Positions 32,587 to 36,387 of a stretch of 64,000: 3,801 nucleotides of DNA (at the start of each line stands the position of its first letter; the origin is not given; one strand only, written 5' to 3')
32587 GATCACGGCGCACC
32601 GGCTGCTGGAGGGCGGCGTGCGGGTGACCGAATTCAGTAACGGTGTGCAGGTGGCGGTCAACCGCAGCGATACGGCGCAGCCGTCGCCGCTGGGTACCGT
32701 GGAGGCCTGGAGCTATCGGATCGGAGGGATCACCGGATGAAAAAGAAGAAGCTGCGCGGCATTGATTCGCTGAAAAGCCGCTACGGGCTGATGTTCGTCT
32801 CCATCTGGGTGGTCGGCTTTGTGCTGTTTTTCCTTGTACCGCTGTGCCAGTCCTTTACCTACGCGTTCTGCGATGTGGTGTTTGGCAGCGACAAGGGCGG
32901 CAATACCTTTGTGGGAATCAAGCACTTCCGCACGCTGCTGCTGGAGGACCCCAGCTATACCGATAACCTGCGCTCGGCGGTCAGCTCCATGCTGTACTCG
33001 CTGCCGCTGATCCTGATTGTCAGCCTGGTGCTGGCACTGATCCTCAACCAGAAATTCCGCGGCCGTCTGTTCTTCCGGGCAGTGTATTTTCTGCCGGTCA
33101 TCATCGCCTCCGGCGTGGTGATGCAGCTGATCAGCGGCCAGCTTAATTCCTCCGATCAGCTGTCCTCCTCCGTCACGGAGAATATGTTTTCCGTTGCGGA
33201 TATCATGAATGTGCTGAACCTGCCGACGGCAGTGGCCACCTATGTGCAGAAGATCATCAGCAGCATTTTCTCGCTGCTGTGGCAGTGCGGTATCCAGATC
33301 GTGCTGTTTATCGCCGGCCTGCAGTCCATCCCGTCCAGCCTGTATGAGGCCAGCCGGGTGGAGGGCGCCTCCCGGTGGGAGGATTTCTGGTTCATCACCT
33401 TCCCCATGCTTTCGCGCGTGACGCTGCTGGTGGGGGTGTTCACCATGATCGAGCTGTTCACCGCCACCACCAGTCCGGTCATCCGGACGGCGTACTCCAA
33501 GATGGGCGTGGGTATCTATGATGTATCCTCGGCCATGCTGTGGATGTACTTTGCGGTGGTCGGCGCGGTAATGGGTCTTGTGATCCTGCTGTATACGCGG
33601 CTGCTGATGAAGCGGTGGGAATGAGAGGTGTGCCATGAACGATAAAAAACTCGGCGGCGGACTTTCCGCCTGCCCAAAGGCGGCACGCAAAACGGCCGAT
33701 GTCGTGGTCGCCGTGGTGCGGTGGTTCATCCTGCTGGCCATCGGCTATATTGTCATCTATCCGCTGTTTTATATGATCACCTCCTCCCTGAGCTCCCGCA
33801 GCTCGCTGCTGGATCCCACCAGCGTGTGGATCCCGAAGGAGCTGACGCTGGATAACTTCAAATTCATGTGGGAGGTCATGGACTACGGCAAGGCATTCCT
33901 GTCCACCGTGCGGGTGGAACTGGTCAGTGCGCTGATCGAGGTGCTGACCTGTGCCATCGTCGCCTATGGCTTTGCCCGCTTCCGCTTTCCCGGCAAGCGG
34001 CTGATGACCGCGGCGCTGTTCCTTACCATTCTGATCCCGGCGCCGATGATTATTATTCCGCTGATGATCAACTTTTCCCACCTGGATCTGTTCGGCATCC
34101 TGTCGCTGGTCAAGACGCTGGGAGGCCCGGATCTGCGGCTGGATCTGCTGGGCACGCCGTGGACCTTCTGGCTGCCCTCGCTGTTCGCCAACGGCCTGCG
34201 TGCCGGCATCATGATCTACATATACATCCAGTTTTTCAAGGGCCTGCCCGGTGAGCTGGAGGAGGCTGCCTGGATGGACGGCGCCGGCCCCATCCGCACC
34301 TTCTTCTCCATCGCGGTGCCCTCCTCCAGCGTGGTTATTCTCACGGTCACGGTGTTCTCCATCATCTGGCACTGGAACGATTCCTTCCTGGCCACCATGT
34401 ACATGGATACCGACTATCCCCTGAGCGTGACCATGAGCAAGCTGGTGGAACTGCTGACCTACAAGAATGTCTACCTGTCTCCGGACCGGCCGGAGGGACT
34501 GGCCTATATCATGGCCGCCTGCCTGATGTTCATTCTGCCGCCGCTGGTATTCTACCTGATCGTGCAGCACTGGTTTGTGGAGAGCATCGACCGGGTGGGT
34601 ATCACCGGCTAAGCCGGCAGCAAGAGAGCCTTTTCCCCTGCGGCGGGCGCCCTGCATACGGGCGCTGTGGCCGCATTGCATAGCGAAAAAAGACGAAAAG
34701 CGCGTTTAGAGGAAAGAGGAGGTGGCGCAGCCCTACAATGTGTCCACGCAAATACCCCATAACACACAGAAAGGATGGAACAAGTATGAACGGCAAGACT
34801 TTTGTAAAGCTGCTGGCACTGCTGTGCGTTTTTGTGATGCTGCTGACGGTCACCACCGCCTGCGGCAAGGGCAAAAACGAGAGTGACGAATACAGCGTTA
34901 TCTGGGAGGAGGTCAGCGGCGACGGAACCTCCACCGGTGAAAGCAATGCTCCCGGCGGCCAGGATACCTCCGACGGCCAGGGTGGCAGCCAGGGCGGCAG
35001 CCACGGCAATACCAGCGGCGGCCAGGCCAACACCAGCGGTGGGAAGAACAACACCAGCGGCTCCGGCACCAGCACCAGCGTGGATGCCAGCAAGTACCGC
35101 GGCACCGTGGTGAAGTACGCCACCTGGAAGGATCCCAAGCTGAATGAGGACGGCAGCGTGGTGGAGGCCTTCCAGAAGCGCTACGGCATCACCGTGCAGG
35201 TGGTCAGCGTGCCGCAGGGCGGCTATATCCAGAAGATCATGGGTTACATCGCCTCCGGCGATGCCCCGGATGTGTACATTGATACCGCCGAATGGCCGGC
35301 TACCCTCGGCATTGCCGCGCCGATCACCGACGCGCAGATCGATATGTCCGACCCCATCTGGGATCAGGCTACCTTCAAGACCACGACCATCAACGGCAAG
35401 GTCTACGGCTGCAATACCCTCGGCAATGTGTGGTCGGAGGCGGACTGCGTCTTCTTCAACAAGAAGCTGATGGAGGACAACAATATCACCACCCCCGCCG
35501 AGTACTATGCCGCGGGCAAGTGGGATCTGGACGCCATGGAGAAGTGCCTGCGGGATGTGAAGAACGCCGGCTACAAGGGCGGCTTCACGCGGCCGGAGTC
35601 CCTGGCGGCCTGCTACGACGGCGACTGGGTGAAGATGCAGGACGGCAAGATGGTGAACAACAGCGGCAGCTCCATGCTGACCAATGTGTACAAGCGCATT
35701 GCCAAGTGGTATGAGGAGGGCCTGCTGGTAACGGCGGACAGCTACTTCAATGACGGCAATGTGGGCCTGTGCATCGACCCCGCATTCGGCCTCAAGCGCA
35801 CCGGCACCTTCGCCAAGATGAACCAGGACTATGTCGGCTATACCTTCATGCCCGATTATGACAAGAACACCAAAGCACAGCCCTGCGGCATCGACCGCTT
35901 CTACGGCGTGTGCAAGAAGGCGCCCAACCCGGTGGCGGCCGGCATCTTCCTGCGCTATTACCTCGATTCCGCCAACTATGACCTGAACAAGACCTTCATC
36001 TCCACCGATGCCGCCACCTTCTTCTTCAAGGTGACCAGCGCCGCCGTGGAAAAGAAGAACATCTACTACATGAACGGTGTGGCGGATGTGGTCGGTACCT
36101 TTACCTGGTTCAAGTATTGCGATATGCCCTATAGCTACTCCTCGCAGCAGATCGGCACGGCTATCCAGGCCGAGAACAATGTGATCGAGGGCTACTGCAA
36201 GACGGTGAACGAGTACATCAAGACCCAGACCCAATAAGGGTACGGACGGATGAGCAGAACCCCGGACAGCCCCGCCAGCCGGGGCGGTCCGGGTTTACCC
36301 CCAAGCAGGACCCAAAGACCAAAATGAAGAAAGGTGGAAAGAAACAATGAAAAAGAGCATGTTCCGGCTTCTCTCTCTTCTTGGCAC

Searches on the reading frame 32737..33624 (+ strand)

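Call 7: search_protein_families(library=pfam, proteins=[window:32737-33624:+], max_evalue=0.001)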
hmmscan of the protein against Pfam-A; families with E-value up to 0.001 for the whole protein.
window:32737-33624:+ (295 aa): 1 family
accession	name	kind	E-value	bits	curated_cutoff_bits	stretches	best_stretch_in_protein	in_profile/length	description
PF00528.27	BPD_transp_1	-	1.8e-07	31.5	26.4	1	74-289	15-173/184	Binding-protein-dependent transport system inner membrane component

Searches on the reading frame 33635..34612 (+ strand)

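Call 7: search_protein_families(library=pfam, proteins=[window:33635-34612:+], max_evalue=0.001)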
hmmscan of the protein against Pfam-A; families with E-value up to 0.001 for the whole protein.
window:33635-34612:+ (325 aa): 1 family
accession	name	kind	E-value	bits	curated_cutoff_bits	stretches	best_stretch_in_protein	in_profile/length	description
PF00528.27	BPD_transp_1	-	5.6e-11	42.9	26.4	1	109-317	7-181/184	Binding-protein-dependent transport system inner membrane component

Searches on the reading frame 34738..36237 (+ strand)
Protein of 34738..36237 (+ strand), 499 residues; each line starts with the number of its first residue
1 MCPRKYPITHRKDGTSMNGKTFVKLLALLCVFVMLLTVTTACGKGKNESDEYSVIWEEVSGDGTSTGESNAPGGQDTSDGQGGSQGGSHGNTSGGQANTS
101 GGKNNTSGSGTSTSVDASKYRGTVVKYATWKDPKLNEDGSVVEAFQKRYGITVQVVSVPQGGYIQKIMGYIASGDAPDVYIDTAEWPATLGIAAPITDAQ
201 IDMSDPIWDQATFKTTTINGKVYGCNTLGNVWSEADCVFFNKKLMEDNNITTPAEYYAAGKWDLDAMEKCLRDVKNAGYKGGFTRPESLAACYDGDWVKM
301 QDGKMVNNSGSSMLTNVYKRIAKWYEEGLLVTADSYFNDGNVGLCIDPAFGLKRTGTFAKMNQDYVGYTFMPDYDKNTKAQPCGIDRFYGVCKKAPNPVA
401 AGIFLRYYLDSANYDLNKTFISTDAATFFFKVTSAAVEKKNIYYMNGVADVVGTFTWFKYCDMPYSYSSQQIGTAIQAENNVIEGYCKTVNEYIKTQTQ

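Call 7: search_protein_families(library=pfam, proteins=[window:34738-36237:+], max_evalue=0.001)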
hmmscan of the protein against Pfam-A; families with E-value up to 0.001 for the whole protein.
window:34738-36237:+ (499 aa): 2 families
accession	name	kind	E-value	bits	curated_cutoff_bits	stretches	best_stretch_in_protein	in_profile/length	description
PF01547.30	SBP_bac_1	-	1.9e-12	48.2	26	1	141-412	13-304/307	Bacterial extracellular solute-binding protein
PF13416.11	SBP_bac_8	-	9.7e-12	45.7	27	1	141-413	2-248/279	Bacterial extracellular solute-binding protein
